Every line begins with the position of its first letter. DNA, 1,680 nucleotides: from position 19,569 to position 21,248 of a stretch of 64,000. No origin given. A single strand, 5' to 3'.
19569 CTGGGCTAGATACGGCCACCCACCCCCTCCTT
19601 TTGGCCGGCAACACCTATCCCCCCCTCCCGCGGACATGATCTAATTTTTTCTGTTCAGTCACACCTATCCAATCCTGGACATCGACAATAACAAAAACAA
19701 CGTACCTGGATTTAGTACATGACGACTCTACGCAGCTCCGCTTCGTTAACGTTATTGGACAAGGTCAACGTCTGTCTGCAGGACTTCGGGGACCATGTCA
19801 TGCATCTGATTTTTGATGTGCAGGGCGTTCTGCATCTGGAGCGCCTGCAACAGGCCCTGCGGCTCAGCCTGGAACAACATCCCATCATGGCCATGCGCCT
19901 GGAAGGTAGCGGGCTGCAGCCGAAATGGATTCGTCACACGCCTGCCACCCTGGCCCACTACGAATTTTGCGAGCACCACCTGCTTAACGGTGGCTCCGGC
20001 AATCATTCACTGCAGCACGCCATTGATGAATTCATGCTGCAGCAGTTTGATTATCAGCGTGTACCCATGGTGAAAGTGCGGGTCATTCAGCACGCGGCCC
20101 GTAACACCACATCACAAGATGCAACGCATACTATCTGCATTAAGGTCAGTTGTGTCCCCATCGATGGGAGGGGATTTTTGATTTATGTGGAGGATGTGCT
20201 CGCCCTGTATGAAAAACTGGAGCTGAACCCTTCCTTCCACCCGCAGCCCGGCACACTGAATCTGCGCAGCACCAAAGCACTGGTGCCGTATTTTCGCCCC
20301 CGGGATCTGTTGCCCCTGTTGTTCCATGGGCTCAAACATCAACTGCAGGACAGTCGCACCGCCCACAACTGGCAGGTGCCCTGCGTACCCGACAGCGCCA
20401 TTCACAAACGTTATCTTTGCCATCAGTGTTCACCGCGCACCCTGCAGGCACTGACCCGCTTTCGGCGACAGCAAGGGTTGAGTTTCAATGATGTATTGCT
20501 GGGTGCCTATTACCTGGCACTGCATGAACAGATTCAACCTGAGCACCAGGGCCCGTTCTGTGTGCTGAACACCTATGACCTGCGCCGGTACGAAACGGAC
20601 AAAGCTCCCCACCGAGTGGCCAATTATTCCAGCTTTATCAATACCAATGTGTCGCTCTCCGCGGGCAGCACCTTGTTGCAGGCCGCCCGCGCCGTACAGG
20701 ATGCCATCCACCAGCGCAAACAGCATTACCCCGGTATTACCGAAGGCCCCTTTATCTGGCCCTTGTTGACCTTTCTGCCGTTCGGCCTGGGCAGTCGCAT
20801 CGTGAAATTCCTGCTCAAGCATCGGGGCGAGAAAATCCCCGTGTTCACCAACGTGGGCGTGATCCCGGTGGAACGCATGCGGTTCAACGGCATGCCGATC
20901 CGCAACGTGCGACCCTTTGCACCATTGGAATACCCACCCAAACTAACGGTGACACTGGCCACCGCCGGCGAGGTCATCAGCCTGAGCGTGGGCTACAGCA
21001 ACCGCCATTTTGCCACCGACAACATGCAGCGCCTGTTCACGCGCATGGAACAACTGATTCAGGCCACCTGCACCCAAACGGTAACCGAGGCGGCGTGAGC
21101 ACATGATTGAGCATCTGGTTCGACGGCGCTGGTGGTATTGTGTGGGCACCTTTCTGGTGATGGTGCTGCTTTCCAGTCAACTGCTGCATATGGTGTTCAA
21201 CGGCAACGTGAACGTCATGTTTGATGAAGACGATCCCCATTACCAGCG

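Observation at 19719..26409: Truncated Ole-like (OleA+OleD, no OleB/OleC) lipid cluster coupled to an MMPL exporter and a condensation-type acyltransferase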

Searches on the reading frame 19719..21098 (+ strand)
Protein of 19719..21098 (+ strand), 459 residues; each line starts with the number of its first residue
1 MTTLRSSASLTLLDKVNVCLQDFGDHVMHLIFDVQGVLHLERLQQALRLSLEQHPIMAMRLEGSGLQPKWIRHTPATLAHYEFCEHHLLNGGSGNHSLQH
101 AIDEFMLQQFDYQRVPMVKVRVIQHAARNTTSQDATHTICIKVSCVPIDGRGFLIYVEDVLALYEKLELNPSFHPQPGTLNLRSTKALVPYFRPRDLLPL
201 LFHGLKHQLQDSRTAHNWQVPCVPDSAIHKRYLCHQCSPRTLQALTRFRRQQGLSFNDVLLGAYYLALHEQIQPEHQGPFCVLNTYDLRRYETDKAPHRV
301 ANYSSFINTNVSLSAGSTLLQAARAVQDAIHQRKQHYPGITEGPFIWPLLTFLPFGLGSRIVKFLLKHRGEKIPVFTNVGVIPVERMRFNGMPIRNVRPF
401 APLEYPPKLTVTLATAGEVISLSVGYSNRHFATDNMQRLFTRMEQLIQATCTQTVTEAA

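Call 3: search_protein_families(library=pfam, proteins=[window:19719-21098:+], max_evalue=0.01)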
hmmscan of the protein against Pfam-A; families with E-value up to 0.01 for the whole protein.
window:19719-21098:+ (459 aa): 3 families
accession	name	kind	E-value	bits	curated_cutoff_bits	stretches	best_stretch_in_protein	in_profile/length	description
PF00668.25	Condensation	-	1.3e-13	50.9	30.6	1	27-172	28-166/456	Condensation domain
PF16911.10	PapA_C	-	3e-05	24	30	1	238-332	13-109/203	Phthiocerol/phthiodiolone dimycocerosyl transferase C-terminus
PF06974.18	WS_DGAT_C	-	0.00069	20.1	20.7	1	302-444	3-138/145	WS/DGAT C-terminal domain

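Call 4: search_protein_families(library=ncbifam, proteins=[window:19719-21098:+], max_evalue=0.01)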
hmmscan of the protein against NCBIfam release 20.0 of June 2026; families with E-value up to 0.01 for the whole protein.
window:19719-21098:+ (459 aa): 0 families

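Call 14: find_homologous_proteins(query=window:19719-21098:+, max_evalue=0.00001)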
Query window:19719-21098:+ (459 aa): 35 proteins with E <= 0.00001 among 6401 candidates.
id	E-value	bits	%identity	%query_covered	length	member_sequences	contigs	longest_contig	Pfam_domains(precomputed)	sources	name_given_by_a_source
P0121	0.0e+0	1010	95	100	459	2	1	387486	PF00668.26,PF16911.11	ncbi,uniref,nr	ncbi:hypothetical protein [Ketobacter sp.]|uniref:hypothetical protein n=1 Tax=Ketobacter sp. TaxID=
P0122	4.2e-205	700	69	100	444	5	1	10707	PF00668.26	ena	-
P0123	1.5e-203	695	68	100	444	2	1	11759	PF00668.26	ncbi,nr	ncbi:MAG: hypothetical protein D9N11_05170 [Ketobacter sp.]|nr:MAG: hypothetical protein D9N11_05170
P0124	2.0e-202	691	68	99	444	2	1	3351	PF00668.26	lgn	-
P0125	2.5e-187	641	65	100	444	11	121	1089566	PF00668.26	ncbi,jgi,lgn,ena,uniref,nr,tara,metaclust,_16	ncbi:MAG: hypothetical protein ACPGZU_01930 [Ketobacter sp.]|jgi:NRPS condensation-like uncharacteri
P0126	1.8e-186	638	64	99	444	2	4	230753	PF00668.26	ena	-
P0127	3.7e-178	611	61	100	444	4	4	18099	PF00668.26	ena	-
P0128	1.6e-177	609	61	99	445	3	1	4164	PF00668.26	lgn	-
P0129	7.5e-173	593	59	100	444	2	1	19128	PF00668.26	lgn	-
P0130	3.9e-162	558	57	100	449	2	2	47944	PF00668.26,PF06974.19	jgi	jgi:NRPS condensation-like uncharacterized protein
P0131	4.1e-154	532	54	100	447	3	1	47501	PF00668.26,PF06974.19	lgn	-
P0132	8.0e-151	521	55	99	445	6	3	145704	PF00668.26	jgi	-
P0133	1.3e-149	517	54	98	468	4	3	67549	-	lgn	-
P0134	1.1e-148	514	52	97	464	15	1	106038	PF00668.26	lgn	-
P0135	1.7e-134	467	49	98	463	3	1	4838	PF00668.26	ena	-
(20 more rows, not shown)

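Call 16: find_related_loci(query=A1, collection=genome_contigs, flank=10000)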
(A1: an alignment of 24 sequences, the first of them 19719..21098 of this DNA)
Query A1 (459 aa) in genome_contigs; peptide patterns used: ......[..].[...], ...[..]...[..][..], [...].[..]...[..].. (x = any residue, [..] = any of these).
47 stretches matched a pattern; 11 encode a relative of the query (tblastn E <= 1e-3); 11 distinct loci.
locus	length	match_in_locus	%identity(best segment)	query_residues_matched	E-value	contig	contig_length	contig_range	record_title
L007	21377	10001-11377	95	1-459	0e+0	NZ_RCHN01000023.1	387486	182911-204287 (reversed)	MAG: Ketobacter sp. isolate BinB_TS13_700 Aliialcanivorax.sp.TS13_700_metal_reducer_ctg23, whole genome shotgun sequence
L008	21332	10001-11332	68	1-459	0e+0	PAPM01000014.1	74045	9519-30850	MAG: Pseudomonadales bacterium isolate SP163 MHASMcontig_1020971, whole genome shotgun sequence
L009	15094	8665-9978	55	6-455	1e-159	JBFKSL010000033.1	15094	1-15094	MAG: Ketobacter sp. isolate Mix_sand23.2022.09.D.44 k141_3663072_length_15094_cov_7.0883, whole genome shotgun sequence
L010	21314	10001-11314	54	4-451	7e-158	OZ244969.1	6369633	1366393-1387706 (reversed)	MAG: Ketobacteraceae bacterium isolate 1172b765-9f31-4db6-bea8-5762c0610667 genome assembly, chromosome: 1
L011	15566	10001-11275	50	10-449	6e-143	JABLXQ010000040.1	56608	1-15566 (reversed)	MAG: Gammaproteobacteria bacterium isolate Ch67 contig40, whole genome shotgun sequence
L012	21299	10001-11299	47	10-453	2e-140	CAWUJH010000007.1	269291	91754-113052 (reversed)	MAG: uncultured Ketobacter sp. isolate SRR17458625_binner12_12_1705322970 genome assembly, contig: ERZ21854034.16, whole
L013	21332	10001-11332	65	1-459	0e+0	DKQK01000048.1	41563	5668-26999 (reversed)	MAG TPA_asm: Gammaproteobacteria bacterium UBA7310 UBA7310_contig_5595, whole genome shotgun sequence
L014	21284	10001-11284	47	10-452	8e-133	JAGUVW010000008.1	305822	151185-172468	MAG: Pseudomonadales bacterium isolate DeMMO5_2 c_000000003894, whole genome shotgun sequence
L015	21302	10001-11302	47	10-458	4e-129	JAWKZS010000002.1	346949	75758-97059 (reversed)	MAG: Gammaproteobacteria bacterium isolate AC2.38 AC2.38.fa-2, whole genome shotgun sequence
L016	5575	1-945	52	139-453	2e-110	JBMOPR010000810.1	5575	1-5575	MAG: Pseudomonadota bacterium isolate Betzabe_MAG133 MAG133_810, whole genome shotgun sequence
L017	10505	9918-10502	43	10-219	4e-48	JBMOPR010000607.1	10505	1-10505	MAG: Pseudomonadota bacterium isolate Betzabe_MAG133 MAG133_607, whole genome shotgun sequence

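Call 17: search_solved_structures(query=A1, max_evalue=1, show_alignments=3)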
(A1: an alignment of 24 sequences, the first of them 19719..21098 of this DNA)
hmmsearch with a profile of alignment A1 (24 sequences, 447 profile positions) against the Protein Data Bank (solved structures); distinct sequences matched with E-value up to 1: 16.
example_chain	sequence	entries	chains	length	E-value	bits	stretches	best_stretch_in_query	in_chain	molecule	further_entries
9rde_A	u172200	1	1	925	9.8e-08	34.1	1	26-253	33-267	Bacitracin synthase 3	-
9bfg_A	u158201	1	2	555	1.5e-07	33.5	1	86-254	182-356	Tyrocidine synthase 1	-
2xhg_A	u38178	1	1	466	1.5e-07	33.4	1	86-254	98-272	TYROCIDINE SYNTHETASE A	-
9bfd_A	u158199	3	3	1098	7.3e-07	31.2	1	86-254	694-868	Tyrocidine synthase 1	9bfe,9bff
6ta8_A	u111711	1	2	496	6.9e-06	28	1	85-255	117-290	Tyrocidine synthase 2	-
5t3e_A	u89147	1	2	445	6.8e-05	24.7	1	32-152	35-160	Bacillamide synthetase heterocyclization domain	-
7ly7_A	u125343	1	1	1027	0.00092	21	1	32-152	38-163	BmdB, Bacillamide NRPS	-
7ly4_E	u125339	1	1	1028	0.00092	21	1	32-152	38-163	BmdB, bacillamide NRPS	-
8f7h_A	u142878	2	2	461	0.0014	20.4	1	33-162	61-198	Surfactin synthetase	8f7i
8f7f_A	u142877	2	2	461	0.007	18.1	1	34-162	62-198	Surfactin synthetase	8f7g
1l5a_A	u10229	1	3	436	0.08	14.6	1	33-155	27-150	amide synthase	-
6n8e_A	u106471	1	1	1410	0.087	14.5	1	35-154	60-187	holo-ObiF1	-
2vsq_A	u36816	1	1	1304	0.096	14.3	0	35-161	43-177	SURFACTIN SYNTHETASE SUBUNIT 3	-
9bfd_B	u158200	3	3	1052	0.2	13.3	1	27-169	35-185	Tyrocidine synthase 2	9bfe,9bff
8qnf_A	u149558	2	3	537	0.29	12.7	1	38-154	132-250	Condensation domain TomBC from the Tomaymycin non-ribosomal peptide synthetase | Tomaymycin non-ribosomal peptide synthetase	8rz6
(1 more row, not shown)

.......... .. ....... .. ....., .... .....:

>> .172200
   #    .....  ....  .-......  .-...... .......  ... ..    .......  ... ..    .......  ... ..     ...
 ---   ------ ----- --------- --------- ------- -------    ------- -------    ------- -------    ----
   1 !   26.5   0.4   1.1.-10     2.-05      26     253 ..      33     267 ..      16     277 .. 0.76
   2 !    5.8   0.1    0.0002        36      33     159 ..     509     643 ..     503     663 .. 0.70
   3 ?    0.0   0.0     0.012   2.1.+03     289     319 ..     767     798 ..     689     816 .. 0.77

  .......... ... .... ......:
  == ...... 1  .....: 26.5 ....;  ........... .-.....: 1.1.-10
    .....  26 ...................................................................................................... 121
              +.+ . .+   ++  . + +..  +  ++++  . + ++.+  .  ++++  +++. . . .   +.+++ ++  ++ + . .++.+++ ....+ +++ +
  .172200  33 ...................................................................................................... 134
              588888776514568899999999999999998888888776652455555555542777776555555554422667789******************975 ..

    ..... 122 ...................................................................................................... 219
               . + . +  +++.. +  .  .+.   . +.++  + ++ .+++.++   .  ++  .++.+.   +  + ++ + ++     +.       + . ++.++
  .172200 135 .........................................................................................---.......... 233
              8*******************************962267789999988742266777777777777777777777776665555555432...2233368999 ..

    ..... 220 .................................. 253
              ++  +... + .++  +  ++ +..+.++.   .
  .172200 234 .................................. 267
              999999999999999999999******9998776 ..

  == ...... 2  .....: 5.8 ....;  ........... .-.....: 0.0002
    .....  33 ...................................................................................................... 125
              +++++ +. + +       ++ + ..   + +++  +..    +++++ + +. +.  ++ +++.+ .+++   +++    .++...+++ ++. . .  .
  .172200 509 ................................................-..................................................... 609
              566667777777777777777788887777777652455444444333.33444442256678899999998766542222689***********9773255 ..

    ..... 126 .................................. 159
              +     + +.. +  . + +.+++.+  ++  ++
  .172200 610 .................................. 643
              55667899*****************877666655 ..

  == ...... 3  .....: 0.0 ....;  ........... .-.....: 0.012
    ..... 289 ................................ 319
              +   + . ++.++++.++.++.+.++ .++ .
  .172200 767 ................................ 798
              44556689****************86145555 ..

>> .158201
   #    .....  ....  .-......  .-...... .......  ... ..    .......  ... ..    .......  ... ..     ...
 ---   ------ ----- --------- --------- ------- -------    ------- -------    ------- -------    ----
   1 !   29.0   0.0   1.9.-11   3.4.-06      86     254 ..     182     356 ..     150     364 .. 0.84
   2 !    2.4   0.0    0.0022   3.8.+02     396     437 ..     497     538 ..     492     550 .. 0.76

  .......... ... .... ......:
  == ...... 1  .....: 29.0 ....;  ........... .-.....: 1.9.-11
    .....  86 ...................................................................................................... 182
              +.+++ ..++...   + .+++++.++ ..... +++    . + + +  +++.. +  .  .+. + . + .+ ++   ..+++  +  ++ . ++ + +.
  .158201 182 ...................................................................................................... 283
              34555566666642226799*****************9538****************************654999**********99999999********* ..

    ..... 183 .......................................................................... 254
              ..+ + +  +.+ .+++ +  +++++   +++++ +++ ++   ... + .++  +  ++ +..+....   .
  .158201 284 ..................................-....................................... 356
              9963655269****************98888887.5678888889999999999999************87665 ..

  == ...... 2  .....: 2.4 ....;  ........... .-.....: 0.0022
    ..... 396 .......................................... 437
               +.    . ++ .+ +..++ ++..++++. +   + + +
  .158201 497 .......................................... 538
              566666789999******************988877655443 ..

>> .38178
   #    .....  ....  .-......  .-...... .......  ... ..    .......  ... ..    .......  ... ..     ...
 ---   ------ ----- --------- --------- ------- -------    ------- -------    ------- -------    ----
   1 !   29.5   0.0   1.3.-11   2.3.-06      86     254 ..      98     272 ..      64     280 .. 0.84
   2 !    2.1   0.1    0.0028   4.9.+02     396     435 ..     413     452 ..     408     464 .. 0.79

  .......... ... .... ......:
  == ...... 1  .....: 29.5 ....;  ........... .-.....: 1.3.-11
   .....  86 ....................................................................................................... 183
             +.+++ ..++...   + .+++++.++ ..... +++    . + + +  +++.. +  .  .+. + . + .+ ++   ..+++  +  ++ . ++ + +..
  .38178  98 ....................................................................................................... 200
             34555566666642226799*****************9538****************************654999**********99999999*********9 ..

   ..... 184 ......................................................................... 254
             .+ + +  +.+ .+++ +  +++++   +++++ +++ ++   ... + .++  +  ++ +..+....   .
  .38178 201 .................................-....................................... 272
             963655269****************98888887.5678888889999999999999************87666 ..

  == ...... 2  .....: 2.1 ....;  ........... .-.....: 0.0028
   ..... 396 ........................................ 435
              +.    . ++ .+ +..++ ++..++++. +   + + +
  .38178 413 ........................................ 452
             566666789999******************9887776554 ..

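Call 34: predict_structure(alignment_id=A1)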
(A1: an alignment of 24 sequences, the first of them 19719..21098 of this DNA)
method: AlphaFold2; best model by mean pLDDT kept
length: 459 residues; sequences in the alignment: 24
mean_pLDDT: 87.5   pTM: 0.88
mean pLDDT of the five models: 87.5, 86.9, 85.9, 85.6, 84.8
residues with pLDDT >= 90: 269; 70-90: 150; 50-70: 36; < 50: 4
segments of 3 or more residues with pLDDT < 50: 1-3
pLDDT, mean of each block of 10 residues (from residue 1): 70 88 88 94 98 94 85 93 94 75 94 94 81 81 92 94 98 94 70 78 82 81 88 95 95 95 96 88 85 79 82 93 96 73 74 90 80 87 92 92 82 93 94 95 96 64
secondary structure, 60 per line:
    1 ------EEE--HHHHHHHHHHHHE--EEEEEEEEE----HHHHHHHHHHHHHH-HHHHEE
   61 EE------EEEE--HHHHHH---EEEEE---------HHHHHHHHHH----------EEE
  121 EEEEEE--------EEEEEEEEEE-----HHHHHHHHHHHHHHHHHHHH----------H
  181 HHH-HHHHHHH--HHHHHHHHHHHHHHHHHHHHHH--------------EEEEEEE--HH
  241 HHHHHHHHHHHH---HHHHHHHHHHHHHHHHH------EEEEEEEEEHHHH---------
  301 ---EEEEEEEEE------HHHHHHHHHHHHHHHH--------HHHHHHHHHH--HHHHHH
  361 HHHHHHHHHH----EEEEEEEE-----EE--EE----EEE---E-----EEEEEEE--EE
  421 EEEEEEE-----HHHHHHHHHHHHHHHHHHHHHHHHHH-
elements in order: E7-9 H12-23 E27-35 H40-53 H55-58 E59-62 E69-72 H75-80 E84-88 H98-107 E118-126 E135-144 H150-169 H180-183 H185-191 H194-215 E230-236 H239-252 H256-272 E279-287 H288-291 E304-312 H319-334 H343-352 H355-370 E375-382 E398-400 E410-416 E419-427 H433-458

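Call 35: search_protein_representatives(alignment_id=A1)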
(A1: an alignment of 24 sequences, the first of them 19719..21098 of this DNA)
Query: 24 sequences, 447 profile positions. Proteins with E-value up to 0.001 (for the whole library): 3500; up to 1e-10: 1342; up to 1e-30: 534. The best 150 are listed.
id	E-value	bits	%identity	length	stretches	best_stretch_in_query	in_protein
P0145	1.7e-206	702.4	-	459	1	3-439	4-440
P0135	1.2e-197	673.3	-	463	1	2-445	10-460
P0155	7.6e-183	624.4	-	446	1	2-439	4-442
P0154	1.6e-162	557.4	-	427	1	13-436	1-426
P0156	7.2e-117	407.0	-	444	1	7-436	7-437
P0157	1.7e-88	313.5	-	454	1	11-431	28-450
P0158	3.2e-81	289.5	-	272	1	8-249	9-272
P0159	2.3e-80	286.7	-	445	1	15-433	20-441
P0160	8.8e-80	284.8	-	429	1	29-433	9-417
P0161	7.3e-79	281.7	-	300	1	13-274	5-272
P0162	7.5e-79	281.7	-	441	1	20-432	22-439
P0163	2.8e-77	276.5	-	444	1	20-432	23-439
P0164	3.0e-77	276.4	-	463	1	9-429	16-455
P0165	1.2e-76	274.4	-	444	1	14-436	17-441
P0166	1.4e-76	274.2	-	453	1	26-438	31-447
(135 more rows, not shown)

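Call 40: fold_search(model_id=the predicted structure, library=pdb)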
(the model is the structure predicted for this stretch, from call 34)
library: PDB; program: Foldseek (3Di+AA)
matches with E <= 10: 681; with E <= 0.001: 305
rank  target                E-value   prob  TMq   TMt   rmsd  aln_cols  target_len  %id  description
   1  8f7f                  5.2e-22  1.00  0.61  0.64   6.5       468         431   13  The condensation domain of surfactin A synthetase C in space group P43212 (released 2023-11-22)
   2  9bfd_B                5.5e-22  1.00  0.63  0.31   6.5       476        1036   14  Tyrocidine synthetase modules 1 and 2 crosslinked in the condensation state, complex A (released 2024-10-09)
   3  8f7h                  6.2e-22  1.00  0.62  0.66   6.1       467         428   13  The condensation domain of surfactin A synthetase C variant 18b in space group P212121 (released 2023-11-22)
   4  3fp0_A                2.9e-21  1.00  0.73  0.66   5.6       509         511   15  Structural and Functional Characterization of TRI3 Trichothecene 15-O-acetyltransferase from Fusarium sporotrichioides (released 2009-10-13)
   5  8f7g                  9.2e-21  1.00  0.61  0.65   6.2       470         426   12  The condensation domain of surfactin A synthetase C in space group P212121 (released 2023-11-22)
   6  7ly7_A                1.0e-20  1.00  0.69  0.37   5.1       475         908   13  Crystal structure of the elongation module of the bacillamide NRPS, BmdB, in complex with the oxidase BmdC (released 2022-02-02)
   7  3fot                  1.4e-20  1.00  0.69  0.64   5.8       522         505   13  Structural and Functional Characterization of TRI3 Trichothecene 15-O-acetyltransferase from Fusarium sporotrichioides (released 2009-05-05)
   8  8s6l                  2.3e-20  1.00  0.72  0.75   4.9       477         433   16  AzeD dehydratase of Pseudomonas aeruginosa (released 2025-03-12)
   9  2vsq                  3.9e-20  1.00  0.60  0.25   6.4       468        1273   14  Structure of surfactin A synthetase C (SrfA-C), a nonribosomal peptide synthetase termination module (released 2008-07-08)
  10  5t3e_B                5.8e-20  1.00  0.68  0.72   5.4       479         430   13  Crystal structure of a nonribosomal peptide synthetase heterocyclization domain. (released 2016-11-02)
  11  5t81_A                1.2e-19  1.00  0.64  0.60   5.7       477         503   14  Rhombohedral crystal form of the EpoB NRPS cyclization-docking bidomain from Sorangium cellulosum (released 2016-11-09)
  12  5t3e_A                2.1e-19  1.00  0.68  0.72   5.1       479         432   14  Crystal structure of a nonribosomal peptide synthetase heterocyclization domain. (released 2016-11-02)
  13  5t7z                  2.3e-19  1.00  0.66  0.62   5.5       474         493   14  Monoclinic crystal form of the EpoB NRPS cyclization-docking bidomain from Sorangium cellulosum (released 2016-11-09)
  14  9be4_B                2.6e-19  1.00  0.64  0.19   5.4       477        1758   12  The post-condensation state of the dimodular NRPS protein LgrA (released 2024-11-20)
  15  7ly4_E                3.9e-19  1.00  0.65  0.39   6.0       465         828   13  Cryo-EM structure of the elongation module of the bacillamide NRPS, BmdB, in complex with the oxidase, BmdC (released 2022-02-02)
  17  7r9x_A                7.7e-19  1.00  0.64  0.69   6.3       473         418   16  Crystal structure of a dehydrating condensation domain, AmbE-CmodAA, involved in nonribosomal peptide synthesis (released 2022-07-13)
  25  1q9j_B                1.8e-18  1.00  0.66  0.75   5.6       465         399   14  Structure of polyketide synthase associated protein 5 from Mycobacterium tuberculosis (released 2004-05-25)
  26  4tx2                  1.8e-18  1.00  0.60  0.60   7.5       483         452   13  Crystal structure of the X-domain from teicoplanin biosynthesis (released 2015-02-04)
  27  1q9j_A                2.3e-18  1.00  0.62  0.72   6.1       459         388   15  Structure of polyketide synthase associated protein 5 from Mycobacterium tuberculosis (released 2004-05-25)
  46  4tx3_B                2.9e-17  1.00  0.59  0.60   7.0       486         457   14  Complex of the X-domain and OxyB from Teicoplanin Biosynthesis (released 2015-02-04)
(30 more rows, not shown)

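Call 52: find_encoding_contigs(protein=P0156, flank=8000, max_places=2)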
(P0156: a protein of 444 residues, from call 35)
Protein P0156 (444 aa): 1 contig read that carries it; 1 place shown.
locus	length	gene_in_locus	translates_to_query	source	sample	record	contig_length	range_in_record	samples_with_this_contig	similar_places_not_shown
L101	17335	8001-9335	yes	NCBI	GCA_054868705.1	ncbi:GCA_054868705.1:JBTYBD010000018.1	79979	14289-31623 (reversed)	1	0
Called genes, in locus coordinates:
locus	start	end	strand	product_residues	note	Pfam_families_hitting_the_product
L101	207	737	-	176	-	-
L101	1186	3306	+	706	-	-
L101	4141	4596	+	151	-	-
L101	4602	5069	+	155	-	PF07977:FabA, PF22818:ApeI-like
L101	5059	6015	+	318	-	PF00109:ketoacyl-synt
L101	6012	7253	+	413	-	PF00109:ketoacyl-synt, PF02801:Ketoacyl-synt_C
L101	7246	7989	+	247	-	PF00106:adh_short, PF01370:Epimerase, PF08659:KR, PF13561:adh_short_C2, PF23441:SDR (weak)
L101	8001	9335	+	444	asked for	PF00668:Condensation (faint)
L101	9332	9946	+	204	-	PF14512:TM1586_NiRdase (faint), PF00881:Nitroreductase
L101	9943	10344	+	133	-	PF00550:PP-binding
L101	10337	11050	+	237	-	PF00106:adh_short, PF01370:Epimerase, PF05368:NmrA, PF08659:KR, PF16363:GDP_Man_Dehyd (weak), PF13460:NAD_binding_10 (weak), PF13561:adh_short_C2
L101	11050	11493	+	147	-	-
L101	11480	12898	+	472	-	PF04055:Radical_SAM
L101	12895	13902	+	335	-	PF13353:Fer4_12 (faint), PF04055:Radical_SAM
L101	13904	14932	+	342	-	PF04055:Radical_SAM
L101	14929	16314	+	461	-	PF23545:Zn_ribbon_HMPTM, PF04055:Radical_SAM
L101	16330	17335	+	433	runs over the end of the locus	PF00581:Rhodanese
